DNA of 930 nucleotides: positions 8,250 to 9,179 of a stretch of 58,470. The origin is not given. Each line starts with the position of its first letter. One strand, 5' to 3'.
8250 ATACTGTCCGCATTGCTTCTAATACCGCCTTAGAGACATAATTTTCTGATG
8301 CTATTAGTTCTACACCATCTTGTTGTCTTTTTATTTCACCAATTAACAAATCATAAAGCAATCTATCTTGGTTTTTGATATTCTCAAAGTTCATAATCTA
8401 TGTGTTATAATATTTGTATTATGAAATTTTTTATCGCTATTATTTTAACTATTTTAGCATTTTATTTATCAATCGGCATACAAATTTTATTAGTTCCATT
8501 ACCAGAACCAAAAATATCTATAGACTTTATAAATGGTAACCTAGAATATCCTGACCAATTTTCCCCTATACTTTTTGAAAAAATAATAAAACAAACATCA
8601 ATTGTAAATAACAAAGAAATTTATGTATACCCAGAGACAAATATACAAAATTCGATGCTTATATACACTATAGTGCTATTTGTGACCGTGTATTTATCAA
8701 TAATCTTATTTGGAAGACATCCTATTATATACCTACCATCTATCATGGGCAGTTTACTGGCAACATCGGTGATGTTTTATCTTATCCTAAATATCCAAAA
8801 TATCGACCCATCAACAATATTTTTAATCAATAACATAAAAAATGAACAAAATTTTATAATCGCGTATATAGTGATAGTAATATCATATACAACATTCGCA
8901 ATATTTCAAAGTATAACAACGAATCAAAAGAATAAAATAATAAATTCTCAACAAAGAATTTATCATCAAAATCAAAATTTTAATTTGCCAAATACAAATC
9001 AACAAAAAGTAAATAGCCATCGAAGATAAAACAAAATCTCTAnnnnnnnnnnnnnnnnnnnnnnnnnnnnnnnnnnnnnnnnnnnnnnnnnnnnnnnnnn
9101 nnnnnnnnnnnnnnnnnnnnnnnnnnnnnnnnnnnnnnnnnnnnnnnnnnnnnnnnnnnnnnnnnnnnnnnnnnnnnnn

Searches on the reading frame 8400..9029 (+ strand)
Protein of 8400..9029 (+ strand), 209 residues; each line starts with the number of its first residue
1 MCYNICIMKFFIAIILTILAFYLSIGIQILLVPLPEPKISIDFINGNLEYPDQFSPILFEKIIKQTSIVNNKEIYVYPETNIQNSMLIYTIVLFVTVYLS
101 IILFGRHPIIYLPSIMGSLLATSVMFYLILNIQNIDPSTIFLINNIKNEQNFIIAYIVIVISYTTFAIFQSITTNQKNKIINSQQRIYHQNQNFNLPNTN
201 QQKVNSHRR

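Call 11: search_protein_families(library=pfam, proteins=[window:8400-9029:+], max_evalue=0.01)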
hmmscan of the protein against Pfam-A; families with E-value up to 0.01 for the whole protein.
window:8400-9029:+ (209 aa): 0 families

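Call 44: search_protein_families(library=pfam, proteins=[window:8400-9029:+], max_evalue=0.1)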
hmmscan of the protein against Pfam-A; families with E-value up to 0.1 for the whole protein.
window:8400-9029:+ (209 aa): 0 families
